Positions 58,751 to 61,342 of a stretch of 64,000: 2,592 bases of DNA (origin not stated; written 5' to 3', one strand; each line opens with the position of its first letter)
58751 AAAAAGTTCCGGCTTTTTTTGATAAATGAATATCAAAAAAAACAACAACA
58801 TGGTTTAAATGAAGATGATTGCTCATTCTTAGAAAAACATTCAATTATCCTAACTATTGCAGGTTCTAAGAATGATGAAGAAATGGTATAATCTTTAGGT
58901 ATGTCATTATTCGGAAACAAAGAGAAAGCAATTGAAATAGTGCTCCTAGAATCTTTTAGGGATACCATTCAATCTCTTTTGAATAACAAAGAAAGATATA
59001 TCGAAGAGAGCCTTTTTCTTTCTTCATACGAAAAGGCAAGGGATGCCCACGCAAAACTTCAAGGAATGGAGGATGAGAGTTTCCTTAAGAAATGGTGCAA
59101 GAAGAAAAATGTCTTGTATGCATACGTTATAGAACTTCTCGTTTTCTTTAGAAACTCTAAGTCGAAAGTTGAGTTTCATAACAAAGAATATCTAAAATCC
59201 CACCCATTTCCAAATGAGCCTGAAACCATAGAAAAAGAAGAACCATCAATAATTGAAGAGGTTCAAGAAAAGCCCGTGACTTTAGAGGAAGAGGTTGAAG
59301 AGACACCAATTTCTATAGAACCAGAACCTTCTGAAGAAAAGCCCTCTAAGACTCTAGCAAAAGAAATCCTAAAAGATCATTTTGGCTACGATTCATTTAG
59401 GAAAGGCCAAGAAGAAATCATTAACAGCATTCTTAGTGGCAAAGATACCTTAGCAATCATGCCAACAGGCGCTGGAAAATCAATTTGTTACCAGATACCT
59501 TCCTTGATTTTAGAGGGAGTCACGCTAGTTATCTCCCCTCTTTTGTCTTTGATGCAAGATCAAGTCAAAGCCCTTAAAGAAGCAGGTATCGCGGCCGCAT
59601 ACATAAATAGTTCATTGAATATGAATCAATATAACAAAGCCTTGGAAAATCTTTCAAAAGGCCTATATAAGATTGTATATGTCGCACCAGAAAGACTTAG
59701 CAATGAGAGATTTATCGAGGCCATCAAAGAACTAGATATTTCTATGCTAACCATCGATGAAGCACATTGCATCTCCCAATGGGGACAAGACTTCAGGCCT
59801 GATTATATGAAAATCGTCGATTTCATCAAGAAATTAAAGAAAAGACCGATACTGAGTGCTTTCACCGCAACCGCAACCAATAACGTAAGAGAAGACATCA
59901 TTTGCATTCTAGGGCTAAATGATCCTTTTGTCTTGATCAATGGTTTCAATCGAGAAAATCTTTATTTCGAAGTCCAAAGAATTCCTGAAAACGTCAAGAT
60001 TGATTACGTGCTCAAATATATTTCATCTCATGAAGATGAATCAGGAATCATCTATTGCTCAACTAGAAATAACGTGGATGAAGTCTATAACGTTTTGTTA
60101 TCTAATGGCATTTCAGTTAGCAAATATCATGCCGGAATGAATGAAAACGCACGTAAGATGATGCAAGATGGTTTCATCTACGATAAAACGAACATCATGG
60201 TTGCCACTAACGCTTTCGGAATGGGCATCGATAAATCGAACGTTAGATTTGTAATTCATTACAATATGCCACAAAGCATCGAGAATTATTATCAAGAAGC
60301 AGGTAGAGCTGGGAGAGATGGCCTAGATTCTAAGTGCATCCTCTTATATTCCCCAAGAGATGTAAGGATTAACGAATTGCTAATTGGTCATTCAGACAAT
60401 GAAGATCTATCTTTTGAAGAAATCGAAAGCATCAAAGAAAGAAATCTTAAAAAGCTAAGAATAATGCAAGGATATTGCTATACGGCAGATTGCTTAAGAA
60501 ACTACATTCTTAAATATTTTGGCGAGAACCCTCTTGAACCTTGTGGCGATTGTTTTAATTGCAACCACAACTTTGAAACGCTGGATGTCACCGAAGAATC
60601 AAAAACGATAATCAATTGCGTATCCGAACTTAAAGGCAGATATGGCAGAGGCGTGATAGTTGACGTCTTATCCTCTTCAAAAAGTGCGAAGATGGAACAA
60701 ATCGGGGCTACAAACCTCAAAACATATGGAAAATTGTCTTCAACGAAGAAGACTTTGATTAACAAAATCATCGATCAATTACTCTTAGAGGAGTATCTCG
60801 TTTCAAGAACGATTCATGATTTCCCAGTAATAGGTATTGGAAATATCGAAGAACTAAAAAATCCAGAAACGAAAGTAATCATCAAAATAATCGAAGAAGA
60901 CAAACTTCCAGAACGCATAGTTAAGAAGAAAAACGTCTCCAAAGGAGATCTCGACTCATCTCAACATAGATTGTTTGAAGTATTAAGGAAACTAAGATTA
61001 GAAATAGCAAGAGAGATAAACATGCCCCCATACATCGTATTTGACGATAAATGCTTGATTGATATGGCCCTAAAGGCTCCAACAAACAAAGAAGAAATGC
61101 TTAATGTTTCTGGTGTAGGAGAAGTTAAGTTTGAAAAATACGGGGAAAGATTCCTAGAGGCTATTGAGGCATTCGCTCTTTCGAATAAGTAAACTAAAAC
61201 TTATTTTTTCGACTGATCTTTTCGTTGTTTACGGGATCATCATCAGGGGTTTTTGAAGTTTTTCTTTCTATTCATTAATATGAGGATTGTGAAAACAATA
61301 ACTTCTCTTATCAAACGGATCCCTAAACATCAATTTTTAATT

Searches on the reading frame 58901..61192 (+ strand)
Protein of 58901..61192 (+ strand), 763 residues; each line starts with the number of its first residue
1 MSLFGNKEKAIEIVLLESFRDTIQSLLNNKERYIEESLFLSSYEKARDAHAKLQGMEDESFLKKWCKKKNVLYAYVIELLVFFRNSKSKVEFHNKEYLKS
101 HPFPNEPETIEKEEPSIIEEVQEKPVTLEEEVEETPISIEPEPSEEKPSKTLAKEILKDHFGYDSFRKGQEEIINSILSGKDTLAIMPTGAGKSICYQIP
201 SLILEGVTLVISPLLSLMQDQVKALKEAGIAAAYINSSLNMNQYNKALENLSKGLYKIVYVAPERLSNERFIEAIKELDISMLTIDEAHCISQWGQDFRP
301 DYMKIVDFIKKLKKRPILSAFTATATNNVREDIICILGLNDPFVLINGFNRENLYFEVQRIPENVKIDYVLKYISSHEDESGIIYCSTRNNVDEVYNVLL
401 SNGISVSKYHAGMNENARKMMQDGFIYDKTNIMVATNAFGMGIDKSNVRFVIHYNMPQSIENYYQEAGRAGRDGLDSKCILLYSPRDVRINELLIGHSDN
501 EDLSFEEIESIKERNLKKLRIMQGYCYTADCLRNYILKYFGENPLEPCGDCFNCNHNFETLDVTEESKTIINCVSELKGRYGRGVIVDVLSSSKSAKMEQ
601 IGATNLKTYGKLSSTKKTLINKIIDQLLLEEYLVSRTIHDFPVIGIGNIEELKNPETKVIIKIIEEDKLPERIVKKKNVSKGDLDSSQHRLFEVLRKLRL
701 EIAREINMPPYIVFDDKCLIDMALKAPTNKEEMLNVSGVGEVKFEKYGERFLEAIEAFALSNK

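Call 8: search_protein_families(library=pfam, proteins=[window:58901-61192:+], max_evalue=0.01)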
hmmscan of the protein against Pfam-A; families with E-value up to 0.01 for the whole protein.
window:58901-61192:+ (763 aa): 7 families
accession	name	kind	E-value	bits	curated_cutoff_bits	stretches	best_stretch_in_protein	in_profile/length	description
PF00270.35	DEAD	-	1.8e-29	103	26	1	168-330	2-165/167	DEAD/DEAH box helicase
PF00271.37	Helicase_C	-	5.3e-26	91.5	23.5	1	366-474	2-110/110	Helicase conserved C-terminal domain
PF00570.28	HRDC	-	3.4e-23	81.8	23.8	1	688-755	1-68/68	HRDC domain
PF09382.16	RQC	-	1e-20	74.1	23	1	558-666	2-110/114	RQC domain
PF16124.10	RecQ_Zn_bind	-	4.5e-14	53.4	25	1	486-555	2-66/66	RecQ zinc-binding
PF04851.21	ResIII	-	4.4e-07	30.4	22.5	1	166-325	4-162/164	Type III restriction enzyme, res subunit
PF11408.13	Helicase_Sgs1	-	0.008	16.6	22.2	0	692-747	9-64/80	Sgs1 RecQ helicase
